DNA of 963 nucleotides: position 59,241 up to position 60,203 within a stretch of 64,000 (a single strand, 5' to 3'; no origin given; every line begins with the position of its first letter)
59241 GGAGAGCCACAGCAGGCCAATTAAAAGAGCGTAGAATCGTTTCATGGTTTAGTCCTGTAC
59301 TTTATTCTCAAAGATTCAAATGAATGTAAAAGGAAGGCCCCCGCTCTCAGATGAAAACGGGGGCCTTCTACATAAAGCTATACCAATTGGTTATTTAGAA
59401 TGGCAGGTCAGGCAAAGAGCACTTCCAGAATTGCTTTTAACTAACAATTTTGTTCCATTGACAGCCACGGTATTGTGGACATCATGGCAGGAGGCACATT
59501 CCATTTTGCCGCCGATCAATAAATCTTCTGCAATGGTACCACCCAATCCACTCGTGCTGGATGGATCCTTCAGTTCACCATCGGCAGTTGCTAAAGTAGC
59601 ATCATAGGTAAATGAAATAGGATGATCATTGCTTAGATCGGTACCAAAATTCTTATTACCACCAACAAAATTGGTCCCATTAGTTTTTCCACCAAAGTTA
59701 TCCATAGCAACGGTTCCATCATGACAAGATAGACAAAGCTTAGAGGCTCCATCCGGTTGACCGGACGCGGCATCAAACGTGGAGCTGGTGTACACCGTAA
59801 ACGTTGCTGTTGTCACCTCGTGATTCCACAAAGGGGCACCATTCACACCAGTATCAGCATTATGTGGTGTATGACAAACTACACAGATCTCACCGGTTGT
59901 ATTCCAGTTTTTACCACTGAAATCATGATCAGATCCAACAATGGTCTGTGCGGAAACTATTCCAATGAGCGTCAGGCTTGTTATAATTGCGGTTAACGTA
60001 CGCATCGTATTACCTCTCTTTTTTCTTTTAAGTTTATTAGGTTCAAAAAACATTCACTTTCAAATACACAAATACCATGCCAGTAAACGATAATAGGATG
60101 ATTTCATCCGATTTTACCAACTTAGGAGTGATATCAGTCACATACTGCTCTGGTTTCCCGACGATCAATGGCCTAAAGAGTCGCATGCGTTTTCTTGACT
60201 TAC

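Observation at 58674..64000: Redox-sensing module: CXXCH-containing sensor kinase + sigma-54 regulator controlling tandem tetraheme cytochromes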

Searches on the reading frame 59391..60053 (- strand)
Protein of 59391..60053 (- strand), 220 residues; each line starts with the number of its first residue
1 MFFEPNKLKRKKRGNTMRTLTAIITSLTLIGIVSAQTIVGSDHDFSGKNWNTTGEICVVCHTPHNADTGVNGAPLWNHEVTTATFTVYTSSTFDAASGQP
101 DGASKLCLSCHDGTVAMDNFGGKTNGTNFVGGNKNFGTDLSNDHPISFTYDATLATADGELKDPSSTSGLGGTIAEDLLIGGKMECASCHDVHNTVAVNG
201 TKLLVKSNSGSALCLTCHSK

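Call 3: search_protein_families(library=pfam, proteins=[window:59391-60053:-], max_evalue=0.1)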
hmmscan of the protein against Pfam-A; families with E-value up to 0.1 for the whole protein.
window:59391-60053:- (220 aa): 5 families
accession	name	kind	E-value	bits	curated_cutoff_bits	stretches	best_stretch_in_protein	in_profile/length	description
PF09699.15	Paired_CXXCH_1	-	1.4e-10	41.1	20.6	1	184-220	7-38/41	Doubled CXXCH motif (Paired_CXXCH_1)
PF14522.11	Cytochrome_C7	-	3e-07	30.6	24.8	2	183-219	13-49/67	Cytochrome c7 and related cytochrome c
PF22113.1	Mtrc-MtrF_II-IV_dom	-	9.5e-05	22.4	30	1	43-114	70-130/176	Outer membrane cytochrome MtrC/MtrF-like, domains II/IV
PF14537.11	Cytochrom_c3_2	-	0.00032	21.5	25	0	182-219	56-79/79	Cytochrome c3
PF02085.21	Cytochrom_CIII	-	0.0076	17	22.9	0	56-115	32-86/101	Class III cytochrome C family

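Call 4: search_protein_families(library=ncbifam, proteins=[window:59391-60053:-], max_evalue=0.1)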
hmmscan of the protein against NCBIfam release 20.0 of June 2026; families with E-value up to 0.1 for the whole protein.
window:59391-60053:- (220 aa): 9 families
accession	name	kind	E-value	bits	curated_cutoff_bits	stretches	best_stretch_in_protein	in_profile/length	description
TIGR01905.1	paired_CXXCH_1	subfamily_domain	2.2e-09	37.1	25.2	1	184-219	7-37/41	doubled CXXCH domain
TIGR03508.1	decahem_SO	subfamily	7.4e-07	28.9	192.2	1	181-219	141-175/258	DmsE family decaheme c-type cytochrome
NF041028.1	decahem_GSU2203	exception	4.9e-06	26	325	1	181-219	172-208/317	GSU2203 family decaheme c-type cytochrome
NF008659.0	PRK11659.1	equivalog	0.0029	17.3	184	1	183-220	135-169/188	cytochrome c nitrite reductase pentaheme subunit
TIGR03146.1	cyt_nit_nrfB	equivalog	0.0042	17.4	166.6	0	183-219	109-142/145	cytochrome c nitrite reductase pentaheme subunit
TIGR03153.1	cytochr_NrfH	equivalog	0.0085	16.2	134.2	0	56-116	54-114/138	cytochrome c nitrite reductase small subunit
TIGR03507.1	decahem_SO1788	subfamily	0.016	13.6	209.3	0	47-73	503-529/672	OmcA/MtrC family decaheme c-type cytochrome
NF049875.1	NetB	exception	0.058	13.2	380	0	182-220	162-197/211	Nrf-like electron transfer protein NetB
NF041198.1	UshA_like_PCGU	equivalog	0.081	11.5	275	0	184-219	473-509/519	UshA-like (seleno)protein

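Call 14: find_homologous_proteins(query=window:59394-60005:-)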
Query seq(204 aa) (204 aa): 7880 proteins with E <= 0.001 among 8000 candidates; the best 120 are listed.
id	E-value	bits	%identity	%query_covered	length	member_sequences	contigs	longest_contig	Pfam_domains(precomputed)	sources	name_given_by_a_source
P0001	2.2e-131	454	100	100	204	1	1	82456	PF09699.16,PF14522.12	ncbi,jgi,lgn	-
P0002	9.1e-107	373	81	100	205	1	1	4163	PF09699.16,PF14522.12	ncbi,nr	ncbi:MAG: cytochrome C [Candidatus Neomarinimicrobiota bacterium]|nr:MAG: cytochrome C [Candidatus N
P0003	1.1e-105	370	80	100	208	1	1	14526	PF09699.16,PF14522.12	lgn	-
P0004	1.5e-105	369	80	100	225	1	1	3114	PF09699.16,PF14522.12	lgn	-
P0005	6.5e-104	364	80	100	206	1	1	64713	PF09699.16,PF14522.12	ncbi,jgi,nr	ncbi:MAG: cytochrome c3 family protein [FCB group bacterium]|nr:cytochrome c3 family protein [FCB gr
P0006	5.2e-103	361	79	99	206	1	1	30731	PF09699.16,PF14522.12,PF22113.2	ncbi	-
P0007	1.6e-102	359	77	100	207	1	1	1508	PF09699.16,PF14522.12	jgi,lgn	-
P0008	7.4e-102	357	79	100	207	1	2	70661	PF09699.16,PF14522.12,PF22113.2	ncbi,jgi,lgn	-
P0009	3.5e-100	352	76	100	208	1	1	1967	PF09699.16,PF14522.12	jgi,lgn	-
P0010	2.9e-99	349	77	100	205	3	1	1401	PF09699.16,PF14522.12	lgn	-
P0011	3.0e-94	332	79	92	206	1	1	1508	PF09699.16,PF14537.12,PF14522.12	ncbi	-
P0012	1.2e-93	330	71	100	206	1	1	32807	PF09699.16,PF14522.12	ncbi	-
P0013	1.1e-92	327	70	100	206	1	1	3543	PF09699.16,PF14522.12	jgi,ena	-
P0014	1.7e-92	327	76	91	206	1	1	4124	PF09699.16,PF14522.12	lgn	-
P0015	1.1e-91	324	72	100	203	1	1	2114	PF09699.16,PF14537.12,PF14522.12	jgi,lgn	-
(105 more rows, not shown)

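Call 16: find_encoding_contigs(protein=P0001, flank=10000, max_places=3)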
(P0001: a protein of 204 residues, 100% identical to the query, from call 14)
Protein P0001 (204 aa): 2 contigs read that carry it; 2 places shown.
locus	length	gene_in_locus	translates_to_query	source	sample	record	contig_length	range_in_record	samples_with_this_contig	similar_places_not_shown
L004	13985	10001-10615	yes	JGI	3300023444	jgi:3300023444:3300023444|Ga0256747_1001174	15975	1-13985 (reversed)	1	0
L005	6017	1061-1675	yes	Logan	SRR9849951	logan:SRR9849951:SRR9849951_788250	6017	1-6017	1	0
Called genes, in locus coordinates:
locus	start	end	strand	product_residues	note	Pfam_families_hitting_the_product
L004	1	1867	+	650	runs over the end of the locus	-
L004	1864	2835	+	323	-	PF25021:TEN_NHL (faint), PF01436:NHL (faint), PF17170:DUF5128 (faint)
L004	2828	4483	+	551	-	PF09699:Paired_CXXCH_1 (faint), PF14522:Cytochrome_C7 (faint), PF14537:Cytochrom_c3_2 (faint)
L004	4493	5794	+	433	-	PF14522:Cytochrome_C7 (faint), PF14537:Cytochrom_c3_2 (faint), PF09699:Paired_CXXCH_1, PF22113:Mtrc-MtrF_II-IV_dom (weak), PF09699:Paired_CXXCH_1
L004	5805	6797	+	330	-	PF07719:TPR_2 (faint)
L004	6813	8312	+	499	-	PF00672:HAMP (weak), PF00512:HisKA, PF02518:HATPase_c, PF14501:HATPase_c_5 (weak)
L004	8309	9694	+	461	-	PF00072:Response_reg, PF00158:Sigma54_activat, PF14532:Sigma54_activ_2, PF07724:AAA_2, PF07728:AAA_5 (weak), PF25601:AAA_lid_14, PF02954:HTH_8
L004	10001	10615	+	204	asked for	PF14522:Cytochrome_C7 (faint), PF09699:Paired_CXXCH_1 (weak)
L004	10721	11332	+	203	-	PF14522:Cytochrome_C7 (faint), PF09699:Paired_CXXCH_1 (weak)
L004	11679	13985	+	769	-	?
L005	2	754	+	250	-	?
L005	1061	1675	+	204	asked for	PF14522:Cytochrome_C7 (faint), PF09699:Paired_CXXCH_1 (weak)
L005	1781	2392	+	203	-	PF14522:Cytochrome_C7 (faint), PF09699:Paired_CXXCH_1 (weak)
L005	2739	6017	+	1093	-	?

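Call 17: find_encoding_contigs(protein=P0005, flank=8000, max_places=3)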
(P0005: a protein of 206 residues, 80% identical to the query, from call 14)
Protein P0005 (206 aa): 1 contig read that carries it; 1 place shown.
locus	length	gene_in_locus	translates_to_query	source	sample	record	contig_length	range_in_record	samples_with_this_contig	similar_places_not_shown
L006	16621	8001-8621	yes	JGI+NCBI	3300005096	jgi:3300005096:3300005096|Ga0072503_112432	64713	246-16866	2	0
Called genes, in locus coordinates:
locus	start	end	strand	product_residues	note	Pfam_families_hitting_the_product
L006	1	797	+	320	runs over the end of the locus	PF17170:DUF5128 (faint), PF25021:TEN_NHL (faint), PF01436:NHL (weak)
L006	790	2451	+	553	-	PF14522:Cytochrome_C7 (faint), PF14537:Cytochrom_c3_2 (faint), PF09699:Paired_CXXCH_1 (weak)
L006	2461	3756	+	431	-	PF14522:Cytochrome_C7 (faint), PF14537:Cytochrom_c3_2 (faint), PF09699:Paired_CXXCH_1, PF22113:Mtrc-MtrF_II-IV_dom, PF09699:Paired_CXXCH_1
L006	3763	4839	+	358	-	-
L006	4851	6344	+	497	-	PF00672:HAMP, PF00512:HisKA, PF02518:HATPase_c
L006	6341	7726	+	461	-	PF00072:Response_reg, PF00158:Sigma54_activat, PF14532:Sigma54_activ_2, PF07724:AAA_2, PF07728:AAA_5, PF25601:AAA_lid_14, PF02954:HTH_8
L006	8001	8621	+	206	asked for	PF14522:Cytochrome_C7 (faint), PF09699:Paired_CXXCH_1 (weak)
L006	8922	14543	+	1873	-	PF00072:Response_reg, PF00989:PAS, PF13426:PAS_9, PF08447:PAS_3, PF00989:PAS, PF08448:PAS_4, PF13188:PAS_8, PF13426:PAS_9, +20 more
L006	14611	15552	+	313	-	PF00781:DAGK_cat, PF19279:YegS_C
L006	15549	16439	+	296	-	-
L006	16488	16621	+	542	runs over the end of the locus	PF00355:Rieske, PF01645:Glu_synthase, PF01070:FMN_dh (weak)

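Call 18: find_encoding_contigs(protein=P0008, flank=8000, max_places=3)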
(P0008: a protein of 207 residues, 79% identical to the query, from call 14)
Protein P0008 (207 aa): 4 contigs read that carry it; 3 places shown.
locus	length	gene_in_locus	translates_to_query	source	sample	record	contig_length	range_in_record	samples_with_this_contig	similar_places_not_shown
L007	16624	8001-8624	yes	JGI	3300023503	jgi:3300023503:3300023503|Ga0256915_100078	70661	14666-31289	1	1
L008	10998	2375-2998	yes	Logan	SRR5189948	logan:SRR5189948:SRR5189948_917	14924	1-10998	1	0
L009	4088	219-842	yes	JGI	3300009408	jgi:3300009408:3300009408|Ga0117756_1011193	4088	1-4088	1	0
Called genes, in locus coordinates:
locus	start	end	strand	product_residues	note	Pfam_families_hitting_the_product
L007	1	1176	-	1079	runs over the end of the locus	PF26549:Tricorn_N, PF26550:Tricorn_2nd (weak), PF24817:WD40_WDHD1_1st (weak), PF26549:Tricorn_N, PF26550:Tricorn_2nd, PF14684:Tricorn_C1, PF14685:PDZ_Tricorn, PF03572:Peptidase_S41, +4 more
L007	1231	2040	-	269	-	PF00106:adh_short, PF08659:KR, PF13561:adh_short_C2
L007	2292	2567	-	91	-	-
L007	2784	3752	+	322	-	PF25021:TEN_NHL (faint), PF01731:Arylesterase (faint), PF17170:DUF5128 (weak), PF01436:NHL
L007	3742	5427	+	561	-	PF14522:Cytochrome_C7 (faint), PF14537:Cytochrom_c3_2 (faint), PF09699:Paired_CXXCH_1 (weak)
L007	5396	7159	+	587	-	PF00989:PAS (faint), PF08448:PAS_4 (faint), PF13426:PAS_9, PF08447:PAS_3, PF13426:PAS_9 (weak), PF07730:HisKA_3, PF02518:HATPase_c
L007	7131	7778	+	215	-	PF00072:Response_reg, PF00196:GerE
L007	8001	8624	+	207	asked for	PF14522:Cytochrome_C7 (faint), PF22113:Mtrc-MtrF_II-IV_dom (faint), PF09699:Paired_CXXCH_1 (weak)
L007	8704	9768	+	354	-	PF01436:NHL (faint), PF17170:DUF5128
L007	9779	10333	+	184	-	PF02085:Cytochrom_CIII (faint), PF14522:Cytochrome_C7 (faint), PF09699:Paired_CXXCH_1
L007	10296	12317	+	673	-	-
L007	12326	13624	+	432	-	PF14522:Cytochrome_C7 (faint), PF02085:Cytochrom_CIII (faint), PF14537:Cytochrom_c3_2 (faint), PF09699:Paired_CXXCH_1, PF22113:Mtrc-MtrF_II-IV_dom, PF09699:Paired_CXXCH_1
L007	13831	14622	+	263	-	PF04264:YceI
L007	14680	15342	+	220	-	PF22308:DUF6969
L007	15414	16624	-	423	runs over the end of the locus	PF00072:Response_reg, PF00512:HisKA, PF13581:HATPase_c_2 (weak), PF02518:HATPase_c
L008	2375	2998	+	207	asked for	PF14522:Cytochrome_C7 (faint), PF22113:Mtrc-MtrF_II-IV_dom (faint), PF09699:Paired_CXXCH_1 (weak)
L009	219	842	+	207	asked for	PF14522:Cytochrome_C7 (faint), PF22113:Mtrc-MtrF_II-IV_dom (faint), PF09699:Paired_CXXCH_1 (weak)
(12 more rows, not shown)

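Call 58: predict_structure(alignment_id=A4)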
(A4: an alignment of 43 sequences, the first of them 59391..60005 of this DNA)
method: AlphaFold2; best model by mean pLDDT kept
length: 204 residues; sequences in the alignment: 43
mean_pLDDT: 43.5   pTM: 0.28
mean pLDDT of the five models: 43.5, 41.6, 41.5, 38.7, 38.3
residues with pLDDT >= 90: 7; 70-90: 17; 50-70: 42; < 50: 138
segments of 3 or more residues with pLDDT < 50: 38-133, 166-204
pLDDT, mean of each block of 10 residues (from residue 1): 90 75 59 53 29 32 29 34 26 27 32 35 33 56 63 68 47 28 32 30 28
secondary structure, 60 per line:
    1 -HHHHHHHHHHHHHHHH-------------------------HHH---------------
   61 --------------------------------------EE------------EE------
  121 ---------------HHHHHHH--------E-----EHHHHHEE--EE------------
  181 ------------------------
elements in order: H2-17 H136-142 H158-162

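Call 59: search_solved_structures(query=A4, max_evalue=1, show_alignments=3)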
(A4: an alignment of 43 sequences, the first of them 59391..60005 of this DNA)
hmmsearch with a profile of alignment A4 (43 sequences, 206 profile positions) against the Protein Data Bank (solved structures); distinct sequences matched with E-value up to 1: 2.
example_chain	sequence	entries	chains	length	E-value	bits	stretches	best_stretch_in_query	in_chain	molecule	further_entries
7tfs_A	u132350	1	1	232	2.5e-37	131.8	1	9-206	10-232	Cytochrome c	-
9yuq_N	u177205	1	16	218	6.4e-35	124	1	3-206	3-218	Putative multiheme cytochrome c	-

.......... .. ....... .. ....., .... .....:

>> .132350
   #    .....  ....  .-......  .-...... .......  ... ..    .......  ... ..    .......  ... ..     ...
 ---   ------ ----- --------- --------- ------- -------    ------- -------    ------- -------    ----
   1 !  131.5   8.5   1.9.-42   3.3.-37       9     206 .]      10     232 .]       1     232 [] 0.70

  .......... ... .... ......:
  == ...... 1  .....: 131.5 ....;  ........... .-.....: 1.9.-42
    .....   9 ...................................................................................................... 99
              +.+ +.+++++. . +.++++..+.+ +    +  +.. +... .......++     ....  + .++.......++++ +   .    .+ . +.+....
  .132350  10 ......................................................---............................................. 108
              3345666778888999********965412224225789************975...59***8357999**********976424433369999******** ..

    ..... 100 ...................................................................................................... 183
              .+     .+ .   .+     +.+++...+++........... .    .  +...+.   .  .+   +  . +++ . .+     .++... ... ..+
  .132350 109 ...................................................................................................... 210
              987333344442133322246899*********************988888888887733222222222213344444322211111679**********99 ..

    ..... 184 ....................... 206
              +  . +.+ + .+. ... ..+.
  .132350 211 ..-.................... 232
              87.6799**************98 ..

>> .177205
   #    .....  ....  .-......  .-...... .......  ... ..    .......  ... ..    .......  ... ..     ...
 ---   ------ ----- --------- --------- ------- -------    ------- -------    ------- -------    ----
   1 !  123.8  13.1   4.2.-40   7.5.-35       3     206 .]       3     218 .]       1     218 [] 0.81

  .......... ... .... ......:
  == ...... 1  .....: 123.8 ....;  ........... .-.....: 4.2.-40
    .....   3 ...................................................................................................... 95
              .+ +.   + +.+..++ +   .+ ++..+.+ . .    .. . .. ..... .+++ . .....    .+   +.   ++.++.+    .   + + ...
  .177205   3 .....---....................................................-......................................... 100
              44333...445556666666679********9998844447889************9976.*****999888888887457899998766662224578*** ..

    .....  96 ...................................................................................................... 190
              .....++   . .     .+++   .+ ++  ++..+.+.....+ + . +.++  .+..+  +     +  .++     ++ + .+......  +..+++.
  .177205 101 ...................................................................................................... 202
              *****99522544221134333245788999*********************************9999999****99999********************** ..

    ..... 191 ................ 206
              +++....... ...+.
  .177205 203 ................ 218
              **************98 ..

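Call 69: search_protein_families(library=pfam, proteins=[L004:1864-2835:+, L004:2828-4483:+, L004:4493-5794:+, L004:5805-6797:+], max_evalue=0.01)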
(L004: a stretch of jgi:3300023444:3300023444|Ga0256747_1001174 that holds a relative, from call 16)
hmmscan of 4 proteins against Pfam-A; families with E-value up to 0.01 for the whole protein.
L004:1864-2835:+ (323 aa): 6 families
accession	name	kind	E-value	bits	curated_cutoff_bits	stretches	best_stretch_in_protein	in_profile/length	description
PF01436.27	NHL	-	8.4e-21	73.3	20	2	198-223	1-26/28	NHL repeat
PF17170.10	DUF5128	-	3.2e-11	43.4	22.9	2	255-318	52-117/321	6-bladed beta-propeller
PF25021.1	TEN_NHL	-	7.2e-08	32.2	27.1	1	244-277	140-171/357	Teneurin NHL domain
PF06739.17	SBBP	-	0.00059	20.2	20.5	0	235-261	6-28/38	Beta-propeller repeat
PF08450.18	SGL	-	0.0007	19.7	26.3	0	198-279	133-217/246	SMP-30/Gluconolactonase/LRE-like region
PF03478.24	Beta-prop_KIB1-4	-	0.0071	16.3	27.4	0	62-182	14-140/242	KIB1-4 beta-propeller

L004:2828-4483:+ (551 aa): 3 families
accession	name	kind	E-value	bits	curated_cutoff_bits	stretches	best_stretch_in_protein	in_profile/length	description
PF09699.15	Paired_CXXCH_1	-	2.4e-27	94.8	20.6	3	231-267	4-38/41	Doubled CXXCH motif (Paired_CXXCH_1)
PF14522.11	Cytochrome_C7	-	2.2e-16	59.9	24.8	2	190-266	12-67/67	Cytochrome c7 and related cytochrome c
PF14537.11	Cytochrom_c3_2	-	1.8e-12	47.9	25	3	454-503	21-69/79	Cytochrome c3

L004:4493-5794:+ (433 aa): 5 families
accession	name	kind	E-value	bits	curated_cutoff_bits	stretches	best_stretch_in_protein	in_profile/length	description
PF09699.15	Paired_CXXCH_1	-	1.5e-62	207.4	20.6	6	93-131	1-38/41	Doubled CXXCH motif (Paired_CXXCH_1)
PF14537.11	Cytochrom_c3_2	-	1.9e-14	54.3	25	3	190-257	2-70/79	Cytochrome c3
PF14522.11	Cytochrome_C7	-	2.3e-13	50.2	24.8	1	262-346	7-66/67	Cytochrome c7 and related cytochrome c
PF22113.1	Mtrc-MtrF_II-IV_dom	-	6.4e-11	42.5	30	1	268-316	121-168/176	Outer membrane cytochrome MtrC/MtrF-like, domains II/IV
PF22678.1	Cytochrom_c_NrfB-like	-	0.0013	19.6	27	0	213-257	29-71/89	Cytochrome c-type protein NrfB-like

L004:5805-6797:+ (330 aa): 6 families
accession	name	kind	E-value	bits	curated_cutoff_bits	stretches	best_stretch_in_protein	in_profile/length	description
PF07719.23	TPR_2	-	1.2e-06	28.6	27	0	291-316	2-27/34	Tetratricopeptide repeat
PF13432.12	TPR_16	-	3.8e-05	24.5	32.7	1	263-317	3-58/65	Tetratricopeptide repeat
PF13174.12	TPR_6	-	0.00037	21.4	26.3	0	228-253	5-30/33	Tetratricopeptide repeat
PF13905.12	Thioredoxin_8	-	0.0012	19.5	27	0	64-150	2-94/94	Thioredoxin-like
PF14559.12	TPR_19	-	0.0013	19.5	25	0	270-309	4-44/68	Tetratricopeptide repeat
PF13098.12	Thioredoxin_2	-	0.0071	17.1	27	0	63-159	5-96/104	Thioredoxin-like domain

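Call 70: search_solved_structures(query=L004:4493-5794:+, max_evalue=0.01)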
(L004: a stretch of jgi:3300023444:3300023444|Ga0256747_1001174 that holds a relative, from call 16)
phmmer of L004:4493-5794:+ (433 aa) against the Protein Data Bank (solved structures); distinct sequences matched with E-value up to 0.01: 3.
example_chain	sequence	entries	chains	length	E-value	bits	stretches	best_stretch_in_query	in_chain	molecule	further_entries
6r2q_A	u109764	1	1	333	1.8e-17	66.6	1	43-257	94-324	Cystathionine beta-synthase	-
9yuq_N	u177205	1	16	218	0.0059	18.7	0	225-257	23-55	Putative multiheme cytochrome c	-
7tfs_A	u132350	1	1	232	0.0073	18.4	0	235-291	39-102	Cytochrome c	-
